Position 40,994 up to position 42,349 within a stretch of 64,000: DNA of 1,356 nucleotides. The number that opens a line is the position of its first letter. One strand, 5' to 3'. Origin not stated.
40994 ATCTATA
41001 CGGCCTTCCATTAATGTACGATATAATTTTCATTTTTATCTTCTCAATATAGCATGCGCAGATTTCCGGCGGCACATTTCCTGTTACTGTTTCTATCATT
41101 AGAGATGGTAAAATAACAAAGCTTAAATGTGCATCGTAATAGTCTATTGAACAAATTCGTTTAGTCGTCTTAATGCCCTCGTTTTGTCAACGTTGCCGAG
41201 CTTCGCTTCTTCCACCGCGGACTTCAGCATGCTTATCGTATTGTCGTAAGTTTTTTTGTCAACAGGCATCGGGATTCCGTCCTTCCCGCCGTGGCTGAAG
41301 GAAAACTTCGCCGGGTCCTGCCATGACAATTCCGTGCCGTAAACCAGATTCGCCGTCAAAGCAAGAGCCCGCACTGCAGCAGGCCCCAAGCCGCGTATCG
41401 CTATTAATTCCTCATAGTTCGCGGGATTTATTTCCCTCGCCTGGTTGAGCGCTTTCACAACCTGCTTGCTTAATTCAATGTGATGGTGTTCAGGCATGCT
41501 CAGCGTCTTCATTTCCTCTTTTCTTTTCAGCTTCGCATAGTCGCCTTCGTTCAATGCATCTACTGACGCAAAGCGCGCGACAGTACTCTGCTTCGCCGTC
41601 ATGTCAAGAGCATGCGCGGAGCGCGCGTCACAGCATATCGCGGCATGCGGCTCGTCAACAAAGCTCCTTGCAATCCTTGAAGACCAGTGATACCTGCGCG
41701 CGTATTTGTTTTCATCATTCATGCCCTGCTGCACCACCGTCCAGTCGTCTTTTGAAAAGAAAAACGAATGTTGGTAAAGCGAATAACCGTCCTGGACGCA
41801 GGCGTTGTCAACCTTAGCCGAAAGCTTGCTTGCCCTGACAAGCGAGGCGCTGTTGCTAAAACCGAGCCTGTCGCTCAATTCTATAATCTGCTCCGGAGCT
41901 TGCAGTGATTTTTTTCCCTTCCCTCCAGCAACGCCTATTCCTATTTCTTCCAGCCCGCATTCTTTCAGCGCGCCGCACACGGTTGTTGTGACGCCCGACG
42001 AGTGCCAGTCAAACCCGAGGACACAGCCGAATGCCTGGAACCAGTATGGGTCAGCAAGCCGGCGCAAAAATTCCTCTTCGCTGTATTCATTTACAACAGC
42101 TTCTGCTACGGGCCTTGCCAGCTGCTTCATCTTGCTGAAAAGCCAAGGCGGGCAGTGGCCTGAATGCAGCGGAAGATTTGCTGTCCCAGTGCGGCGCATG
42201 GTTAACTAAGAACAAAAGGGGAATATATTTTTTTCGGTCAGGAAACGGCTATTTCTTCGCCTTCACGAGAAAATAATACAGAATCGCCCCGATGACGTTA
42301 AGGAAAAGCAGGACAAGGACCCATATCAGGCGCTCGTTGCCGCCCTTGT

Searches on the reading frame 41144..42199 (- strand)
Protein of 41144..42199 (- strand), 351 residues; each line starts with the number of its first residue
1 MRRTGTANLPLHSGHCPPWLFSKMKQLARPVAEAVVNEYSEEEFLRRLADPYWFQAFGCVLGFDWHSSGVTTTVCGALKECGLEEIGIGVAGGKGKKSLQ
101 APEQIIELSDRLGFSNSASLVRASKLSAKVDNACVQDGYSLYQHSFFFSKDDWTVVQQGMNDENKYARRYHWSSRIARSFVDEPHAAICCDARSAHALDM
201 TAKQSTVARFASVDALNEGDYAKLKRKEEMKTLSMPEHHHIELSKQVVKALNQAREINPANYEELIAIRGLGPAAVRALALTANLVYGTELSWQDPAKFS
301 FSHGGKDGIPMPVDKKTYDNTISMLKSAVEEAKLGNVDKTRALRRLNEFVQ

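Call 10: search_protein_families(library=pfam, proteins=[window:41144-42199:-], max_evalue=0.01)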
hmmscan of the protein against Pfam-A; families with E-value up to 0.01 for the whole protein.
window:41144-42199:- (351 aa): 1 family
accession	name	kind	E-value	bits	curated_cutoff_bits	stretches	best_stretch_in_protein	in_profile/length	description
PF05559.16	DUF763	-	9.1e-125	416.6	35.5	1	5-313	1-319/319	Protein of unknown function (DUF763)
